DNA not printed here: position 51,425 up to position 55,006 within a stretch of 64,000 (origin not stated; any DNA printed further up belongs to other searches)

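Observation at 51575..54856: Giant (~1,090 aa) protein with a TadE/prepilin-type N-terminus fused to a Cys/Asn/Thr-rich repeat domain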

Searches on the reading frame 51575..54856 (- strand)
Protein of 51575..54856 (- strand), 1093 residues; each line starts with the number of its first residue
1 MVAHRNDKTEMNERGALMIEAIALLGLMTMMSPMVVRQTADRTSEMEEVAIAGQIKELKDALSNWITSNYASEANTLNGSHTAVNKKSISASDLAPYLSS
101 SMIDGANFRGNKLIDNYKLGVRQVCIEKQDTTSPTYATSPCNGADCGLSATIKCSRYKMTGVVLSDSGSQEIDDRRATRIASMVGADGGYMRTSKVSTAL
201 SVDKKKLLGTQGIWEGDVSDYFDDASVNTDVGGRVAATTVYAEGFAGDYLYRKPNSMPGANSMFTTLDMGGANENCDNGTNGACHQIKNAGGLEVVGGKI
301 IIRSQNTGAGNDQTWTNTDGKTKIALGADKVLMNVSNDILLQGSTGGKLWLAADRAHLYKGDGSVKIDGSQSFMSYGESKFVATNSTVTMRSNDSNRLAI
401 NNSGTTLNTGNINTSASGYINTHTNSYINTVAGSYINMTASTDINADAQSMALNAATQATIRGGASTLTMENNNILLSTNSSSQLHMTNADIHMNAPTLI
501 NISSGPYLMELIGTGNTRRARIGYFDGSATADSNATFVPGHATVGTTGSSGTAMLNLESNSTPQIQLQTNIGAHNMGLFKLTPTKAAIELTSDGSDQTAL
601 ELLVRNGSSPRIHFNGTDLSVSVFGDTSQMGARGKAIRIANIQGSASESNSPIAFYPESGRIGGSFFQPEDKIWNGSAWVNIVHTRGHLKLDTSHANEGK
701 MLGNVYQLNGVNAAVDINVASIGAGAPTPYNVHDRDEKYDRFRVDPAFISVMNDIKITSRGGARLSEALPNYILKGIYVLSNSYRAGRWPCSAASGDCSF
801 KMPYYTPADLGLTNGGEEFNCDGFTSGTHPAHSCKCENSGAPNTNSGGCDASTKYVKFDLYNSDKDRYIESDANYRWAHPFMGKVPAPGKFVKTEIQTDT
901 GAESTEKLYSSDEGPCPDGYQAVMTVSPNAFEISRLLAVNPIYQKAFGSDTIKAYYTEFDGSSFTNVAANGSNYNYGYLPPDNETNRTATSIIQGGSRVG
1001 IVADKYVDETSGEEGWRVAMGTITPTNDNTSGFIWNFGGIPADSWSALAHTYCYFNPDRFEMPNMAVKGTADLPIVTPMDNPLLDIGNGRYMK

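Call 5: search_protein_families(library=pfam, proteins=[window:51575-54856:-], max_evalue=1)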
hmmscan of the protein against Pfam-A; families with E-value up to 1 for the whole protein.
window:51575-54856:- (1093 aa): 2 families
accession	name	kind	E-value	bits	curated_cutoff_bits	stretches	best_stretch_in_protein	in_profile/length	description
PF10106.14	DUF2345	-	0.0031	17.8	30.7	1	435-486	88-141/151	Uncharacterized protein conserved in bacteria (DUF2345)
PF13144.11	ChapFlgA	-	0.11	13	23.8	0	600-643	62-105/122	Chaperone for flagella basal body P-ring formation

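Call 6: search_protein_families(library=ncbifam, proteins=[window:51575-54856:-], max_evalue=1)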
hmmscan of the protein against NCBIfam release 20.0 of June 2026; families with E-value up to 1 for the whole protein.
window:51575-54856:- (1093 aa): 1 family
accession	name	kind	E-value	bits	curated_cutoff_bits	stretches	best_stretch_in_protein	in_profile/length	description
TIGR03170.1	flgA_cterm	equivalog_domain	0.0028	17.6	54.65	1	601-643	77-119/137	flagellar basal body P-ring formation chaperone FlgA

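Call 7: find_homologous_proteins(query=window:51578-54856:-)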
Query window:51578-54856:- (1093 aa): 181 proteins with E <= 0.001 among 8000 candidates; the best 120 are listed.
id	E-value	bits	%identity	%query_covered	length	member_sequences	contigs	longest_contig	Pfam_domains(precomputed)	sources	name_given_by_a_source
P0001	0.0e+0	2480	100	100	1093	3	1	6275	-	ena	-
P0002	0.0e+0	2032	83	100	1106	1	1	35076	-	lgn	-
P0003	0.0e+0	1177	55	99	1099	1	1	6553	-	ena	-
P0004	2.7e-208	712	42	99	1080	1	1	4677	-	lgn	-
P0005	1.7e-205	703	40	99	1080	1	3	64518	-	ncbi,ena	-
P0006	2.3e-205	703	40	99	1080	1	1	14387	-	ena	-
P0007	2.8e-205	702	40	99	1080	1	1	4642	-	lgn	-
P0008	3.3e-205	702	40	99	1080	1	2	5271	-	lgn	-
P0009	4.8e-205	702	41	99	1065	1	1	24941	-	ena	-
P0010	7.2e-205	701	40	99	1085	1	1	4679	-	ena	-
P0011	2.3e-204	699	40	99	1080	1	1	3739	-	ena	-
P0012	5.4e-204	698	40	99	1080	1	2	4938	-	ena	-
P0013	3.2e-203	696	41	99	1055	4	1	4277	-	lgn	-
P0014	3.4e-203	696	41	99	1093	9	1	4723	-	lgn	-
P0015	5.8e-203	695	41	99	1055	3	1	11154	-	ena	-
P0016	6.7e-203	695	41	99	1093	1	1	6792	-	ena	-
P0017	1.5e-202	693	41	99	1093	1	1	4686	-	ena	-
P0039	6.3e-191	655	55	30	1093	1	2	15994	-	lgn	-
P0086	1.2e-179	618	41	98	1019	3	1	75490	PF04917.18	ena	-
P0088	3.3e-179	616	44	42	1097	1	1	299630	-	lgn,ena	-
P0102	1.3e-151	525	36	98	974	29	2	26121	PF10106.15,PF04917.18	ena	-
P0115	1.8e-137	478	34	98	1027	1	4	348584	PF04790.19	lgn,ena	-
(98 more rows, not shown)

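Call 13: find_encoding_contigs(protein=P0088, flank=10000, max_places=2)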
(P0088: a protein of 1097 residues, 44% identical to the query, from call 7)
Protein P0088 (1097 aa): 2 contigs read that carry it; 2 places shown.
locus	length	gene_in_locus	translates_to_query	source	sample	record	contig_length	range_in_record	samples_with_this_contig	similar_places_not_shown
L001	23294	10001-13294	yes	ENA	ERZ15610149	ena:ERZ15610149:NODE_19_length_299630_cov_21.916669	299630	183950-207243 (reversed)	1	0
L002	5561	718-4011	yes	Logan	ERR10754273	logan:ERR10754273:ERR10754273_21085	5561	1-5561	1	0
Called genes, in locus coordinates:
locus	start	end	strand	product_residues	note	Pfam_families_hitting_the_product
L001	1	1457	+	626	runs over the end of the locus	-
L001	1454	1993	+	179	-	PF00578:AhpC-TSA, PF08534:Redoxin, PF13098:Thioredoxin_2 (weak), PF13905:Thioredoxin_8 (weak)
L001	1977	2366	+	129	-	PF03918:CcmH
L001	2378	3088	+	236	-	PF13432:TPR_16 (faint), PF13428:TPR_14 (faint), PF23914:TPR_CcmH_CycH, PF12895:ANAPC3 (faint), PF14559:TPR_19 (faint), PF13431:TPR_17 (faint), PF07719:TPR_2 (faint), PF13181:TPR_8 (faint)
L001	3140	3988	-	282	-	-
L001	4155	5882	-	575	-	PF00999:Na_H_Exchanger, PF02254:TrkA_N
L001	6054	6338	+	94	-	PF00216:Bac_DNA_binding, PF18291:HU-HIG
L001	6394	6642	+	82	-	PF06305:LapA_dom (weak)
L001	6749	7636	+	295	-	PF17848:Zn_ribbon_ACC, PF01039:Carboxyl_trans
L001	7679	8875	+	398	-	PF02515:CoA_transf_3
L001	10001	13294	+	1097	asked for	-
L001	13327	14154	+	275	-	-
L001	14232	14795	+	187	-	-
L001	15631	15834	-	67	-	PF03884:YacG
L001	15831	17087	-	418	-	PF10150:RNase_E_G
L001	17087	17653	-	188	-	PF02545:Maf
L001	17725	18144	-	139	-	PF21157:DksA_N, PF01258:zf-dskA_traR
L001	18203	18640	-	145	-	PF10768:FliX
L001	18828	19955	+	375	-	PF02119:FlgI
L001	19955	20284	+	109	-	PF10135:Rod-binding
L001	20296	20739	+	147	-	-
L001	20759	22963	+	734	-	PF22638:FlgK_D1, PF06429:Flg_bbr_C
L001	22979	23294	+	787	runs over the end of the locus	PF05354:Phage_attach (faint)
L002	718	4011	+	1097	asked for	-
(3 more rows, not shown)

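Call 14: find_encoding_contigs(protein=P0115, flank=10000, max_places=2)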
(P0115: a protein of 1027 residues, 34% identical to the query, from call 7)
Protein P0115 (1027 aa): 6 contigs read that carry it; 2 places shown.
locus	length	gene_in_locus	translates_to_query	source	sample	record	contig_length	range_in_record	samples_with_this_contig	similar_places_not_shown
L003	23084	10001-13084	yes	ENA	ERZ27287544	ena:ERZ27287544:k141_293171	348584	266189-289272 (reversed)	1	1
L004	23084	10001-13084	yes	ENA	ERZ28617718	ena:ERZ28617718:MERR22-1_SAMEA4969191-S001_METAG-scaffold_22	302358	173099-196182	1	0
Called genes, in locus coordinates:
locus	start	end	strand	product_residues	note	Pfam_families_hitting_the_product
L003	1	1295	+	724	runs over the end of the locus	-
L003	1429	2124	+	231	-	PF10671:TcpQ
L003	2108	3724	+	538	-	PF00263:Secretin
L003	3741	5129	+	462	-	PF06864:PAP_PilO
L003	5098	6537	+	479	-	-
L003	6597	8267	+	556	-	PF00437:T2SSE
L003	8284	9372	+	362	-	PF00482:T2SSF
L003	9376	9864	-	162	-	-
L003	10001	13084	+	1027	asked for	PF04790:Sarcoglycan_1 (faint)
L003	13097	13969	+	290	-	-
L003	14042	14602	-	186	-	-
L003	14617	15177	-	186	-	-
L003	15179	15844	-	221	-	-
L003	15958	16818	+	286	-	PF00800:PDT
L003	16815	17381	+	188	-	PF13505:OMP_b-brl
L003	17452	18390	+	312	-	PF03741:TerC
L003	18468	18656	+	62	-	PF06620:DUF1150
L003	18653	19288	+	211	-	PF03942:DTW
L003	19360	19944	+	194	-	-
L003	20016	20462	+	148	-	-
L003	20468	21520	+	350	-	PF02547:Queuosine_synth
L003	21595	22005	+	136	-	PF05443:ROS_MUCR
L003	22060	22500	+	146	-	PF03692:CxxCxxCC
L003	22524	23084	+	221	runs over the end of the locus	PF01863:YgjP-like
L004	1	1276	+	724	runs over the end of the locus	-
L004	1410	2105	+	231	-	PF10671:TcpQ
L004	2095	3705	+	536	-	PF00263:Secretin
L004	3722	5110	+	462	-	PF06864:PAP_PilO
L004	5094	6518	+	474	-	-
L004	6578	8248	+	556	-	PF00437:T2SSE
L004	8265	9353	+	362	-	PF00482:T2SSF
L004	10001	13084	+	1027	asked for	PF04790:Sarcoglycan_1 (faint)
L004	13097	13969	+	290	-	-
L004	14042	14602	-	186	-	-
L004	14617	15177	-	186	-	-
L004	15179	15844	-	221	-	-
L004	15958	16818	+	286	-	PF00800:PDT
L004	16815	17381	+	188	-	PF13505:OMP_b-brl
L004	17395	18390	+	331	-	PF03741:TerC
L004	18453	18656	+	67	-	PF06620:DUF1150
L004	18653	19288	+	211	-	PF03942:DTW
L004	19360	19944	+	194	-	-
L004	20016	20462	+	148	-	-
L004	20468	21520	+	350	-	PF02547:Queuosine_synth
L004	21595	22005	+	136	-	PF05443:ROS_MUCR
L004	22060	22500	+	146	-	PF03692:CxxCxxCC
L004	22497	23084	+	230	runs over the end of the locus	PF01863:YgjP-like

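Call 23: search_protein_representatives(protein=window:51578-54856:-)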
Query: 1093 residues. Proteins with E-value up to 0.001 (for the whole library): 472; up to 1e-10: 349; up to 1e-30: 46. The best 150 are listed.
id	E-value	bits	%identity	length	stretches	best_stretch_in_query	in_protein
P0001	0.0e+00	2480.2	100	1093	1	1-1093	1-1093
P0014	1.1e-203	695.5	45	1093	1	1-1085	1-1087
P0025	9.4e-201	685.8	47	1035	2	371-1082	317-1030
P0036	5.7e-192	656.7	47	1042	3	10-494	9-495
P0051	2.4e-189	648.0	51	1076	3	3-344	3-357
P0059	7.5e-188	643.1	47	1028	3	2-336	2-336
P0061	1.0e-187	642.6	45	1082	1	8-1092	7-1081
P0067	8.4e-187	639.6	46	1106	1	9-1084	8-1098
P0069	1.6e-186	638.7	50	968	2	10-482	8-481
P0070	4.8e-186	637.1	48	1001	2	1-498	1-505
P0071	9.0e-186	636.2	48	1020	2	12-475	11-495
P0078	2.9e-184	631.2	49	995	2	1-483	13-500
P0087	4.6e-180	617.3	52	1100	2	8-360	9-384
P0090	1.2e-178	612.6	49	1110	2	1-495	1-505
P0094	2.0e-175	602.0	49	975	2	609-1068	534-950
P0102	4.1e-152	524.7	43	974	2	11-569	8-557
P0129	3.6e-84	299.8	46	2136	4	10-322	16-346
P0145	3.6e-41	157.4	39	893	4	731-805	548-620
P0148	4.4e-29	117.4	40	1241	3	11-276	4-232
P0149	1.1e-28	116.2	37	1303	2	10-276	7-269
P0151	1.1e-26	109.5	34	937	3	13-275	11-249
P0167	6.8e-24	100.3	44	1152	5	733-787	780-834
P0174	7.1e-23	96.9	38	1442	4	729-784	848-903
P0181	2.2e-22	95.3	35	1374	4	686-787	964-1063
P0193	1.4e-21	92.6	37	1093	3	6-249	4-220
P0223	3.6e-20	87.9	30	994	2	12-787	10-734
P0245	3.0e-19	84.9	25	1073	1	10-785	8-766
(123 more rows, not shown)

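Call 24: find_related_loci(query=A1, collection=genome_contigs, flank=10000)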
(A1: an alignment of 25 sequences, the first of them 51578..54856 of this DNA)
Query A1 (1093 aa) in genome_contigs; peptide patterns used: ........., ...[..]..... (x = any residue, [..] = any of these).
31 stretches matched a pattern; 22 encode a relative of the query (tblastn E <= 1e-3); 22 distinct loci.
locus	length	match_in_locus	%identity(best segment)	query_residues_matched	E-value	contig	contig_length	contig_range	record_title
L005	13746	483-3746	42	1-1085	0e+0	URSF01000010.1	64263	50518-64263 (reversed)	uncultured Rhodospirillaceae bacterium isolate UMGS1296 genome assembly, contig: NODE_210_length_64263_cov_11.646944, wh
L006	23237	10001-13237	41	8-1084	0e+0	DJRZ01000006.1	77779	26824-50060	MAG TPA_asm: Alphaproteobacteria bacterium UBA6347 UBA6347_contig_1921, whole genome shotgun sequence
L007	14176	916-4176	39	12-1085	0e+0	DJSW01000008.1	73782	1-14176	MAG TPA_asm: Alphaproteobacteria bacterium UBA6324 UBA6324_contig_231, whole genome shotgun sequence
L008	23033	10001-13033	40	10-1085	0e+0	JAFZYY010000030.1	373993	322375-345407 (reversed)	MAG: Alphaproteobacteria bacterium isolate RGIG8225 Water_buffalos_Rumen-5__c2110845, whole genome shotgun sequence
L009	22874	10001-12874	36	12-1079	1e-169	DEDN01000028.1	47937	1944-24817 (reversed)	MAG TPA_asm: Alphaproteobacteria bacterium UBA2903 UBA2903_contig_3385, whole genome shotgun sequence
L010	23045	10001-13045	33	12-1081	3e-156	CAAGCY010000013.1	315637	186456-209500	MAG TPA_asm: Alphaproteobacteria bacterium, isolate HGM16787, WGS project CAAGCY010000000 data, contig: SRS476139_58_k11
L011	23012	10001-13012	35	12-1081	3e-156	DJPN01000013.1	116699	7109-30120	MAG TPA_asm: Alphaproteobacteria bacterium UBA6411 UBA6411_contig_4934, whole genome shotgun sequence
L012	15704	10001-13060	33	12-1089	1e-147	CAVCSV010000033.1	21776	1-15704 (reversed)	Limosilactobacillus gorillae isolate H07622-L1_cleanbin_000006 genome assembly, contig: Spades_H07622-L1_contig_1321, wh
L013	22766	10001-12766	32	13-1067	2e-125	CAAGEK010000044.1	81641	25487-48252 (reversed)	MAG TPA_asm: Alphaproteobacteria bacterium, isolate HGM16795, WGS project CAAGEK010000000 data, contig: SRS476163_71_k11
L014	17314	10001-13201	47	1-1084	9e-110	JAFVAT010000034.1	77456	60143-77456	MAG: Alphaproteobacteria bacterium isolate RGIG5000 Roe_deer_Rumen-5__c4536, whole genome shotgun sequence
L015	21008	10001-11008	57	1-336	2e-105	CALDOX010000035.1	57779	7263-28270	MAG TPA_asm: uncultured Alphaproteobacteria bacterium isolate SRR6425755_bin.60_CONCOCT_v1.1_MAG genome assembly, contig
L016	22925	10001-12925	41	1-1069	4e-105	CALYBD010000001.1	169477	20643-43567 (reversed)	MAG: uncultured Alphaproteobacteria bacterium isolate BRZ_CT__bin99 genome assembly, contig: BRZ_CT__NODE_132_length_169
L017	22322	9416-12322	49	1-1067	5e-104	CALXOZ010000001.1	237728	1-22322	MAG: uncultured Alphaproteobacteria bacterium isolate BRZ_E__bin160 genome assembly, contig: BRZ_E__NODE_21_length_23772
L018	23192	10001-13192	52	1-1068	2e-102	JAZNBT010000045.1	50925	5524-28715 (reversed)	MAG: Alphaproteobacteria bacterium isolate T1900044741_TS20190207.MAGScoT_cleanbin_000004 SGB_2063_k141_866441, whole ge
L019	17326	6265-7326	55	6-341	4e-98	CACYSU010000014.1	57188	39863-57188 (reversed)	MAG: uncultured Rhodospirillales bacterium isolate RUG12246 genome assembly, contig: RUG12246_asm_14, whole genome shotg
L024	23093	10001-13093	48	5-1065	1e-70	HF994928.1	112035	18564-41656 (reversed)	Acetobacter sp. CAG:977 genomic scaffold, scf81, whole genome shotgun sequence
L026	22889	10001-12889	35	8-1090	2e-142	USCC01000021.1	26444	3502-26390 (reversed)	uncultured Rhodospirillaceae bacterium isolate UMGS1574 genome assembly, contig: NODE_990_length_26444_cov_6.213119, who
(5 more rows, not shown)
